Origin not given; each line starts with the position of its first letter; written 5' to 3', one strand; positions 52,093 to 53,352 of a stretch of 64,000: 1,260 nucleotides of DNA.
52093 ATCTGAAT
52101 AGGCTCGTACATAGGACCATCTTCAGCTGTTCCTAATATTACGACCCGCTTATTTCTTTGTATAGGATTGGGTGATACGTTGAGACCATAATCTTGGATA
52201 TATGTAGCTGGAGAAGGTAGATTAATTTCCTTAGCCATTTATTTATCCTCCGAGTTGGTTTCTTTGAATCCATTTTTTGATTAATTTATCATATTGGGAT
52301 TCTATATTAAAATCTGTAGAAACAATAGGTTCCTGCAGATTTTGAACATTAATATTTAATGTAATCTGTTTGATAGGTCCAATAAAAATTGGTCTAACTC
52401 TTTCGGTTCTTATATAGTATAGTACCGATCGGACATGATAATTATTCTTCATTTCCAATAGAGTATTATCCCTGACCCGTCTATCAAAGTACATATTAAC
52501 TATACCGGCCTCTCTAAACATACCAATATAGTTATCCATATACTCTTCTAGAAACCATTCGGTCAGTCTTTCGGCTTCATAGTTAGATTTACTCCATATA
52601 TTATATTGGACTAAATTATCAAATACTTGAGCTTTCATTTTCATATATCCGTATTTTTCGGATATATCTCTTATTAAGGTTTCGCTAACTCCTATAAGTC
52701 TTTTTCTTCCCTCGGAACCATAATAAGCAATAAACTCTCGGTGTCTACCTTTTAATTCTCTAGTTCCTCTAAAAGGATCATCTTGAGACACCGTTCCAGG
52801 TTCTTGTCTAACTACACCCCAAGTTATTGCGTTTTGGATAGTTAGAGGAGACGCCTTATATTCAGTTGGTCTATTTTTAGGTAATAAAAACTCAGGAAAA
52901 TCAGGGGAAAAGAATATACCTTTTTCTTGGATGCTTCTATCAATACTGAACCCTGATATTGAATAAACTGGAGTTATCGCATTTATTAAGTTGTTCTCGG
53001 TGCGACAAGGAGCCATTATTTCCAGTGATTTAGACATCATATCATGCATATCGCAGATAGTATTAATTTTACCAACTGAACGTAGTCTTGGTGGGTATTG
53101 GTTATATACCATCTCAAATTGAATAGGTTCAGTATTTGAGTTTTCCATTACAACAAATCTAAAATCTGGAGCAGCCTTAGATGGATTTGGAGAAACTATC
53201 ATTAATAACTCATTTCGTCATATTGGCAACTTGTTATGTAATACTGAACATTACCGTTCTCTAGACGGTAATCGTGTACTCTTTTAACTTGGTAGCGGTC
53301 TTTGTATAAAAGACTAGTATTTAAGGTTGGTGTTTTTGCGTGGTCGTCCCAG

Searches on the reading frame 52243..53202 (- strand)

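Call 9: search_protein_families(library=pfam, proteins=[window:52243-53202:-], max_evalue=0.01)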
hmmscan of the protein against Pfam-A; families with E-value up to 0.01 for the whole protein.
window:52243-53202:- (319 aa): 0 families

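Call 10: search_protein_families(library=phrogs, proteins=[window:52243-53202:-], max_evalue=0.001)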
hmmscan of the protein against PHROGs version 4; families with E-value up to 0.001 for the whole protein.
window:52243-53202:- (319 aa): 1 family
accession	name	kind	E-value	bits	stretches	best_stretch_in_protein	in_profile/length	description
phrog_20284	-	head and packaging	5.9e-15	56.8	1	176-291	108-223/240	virion structural protein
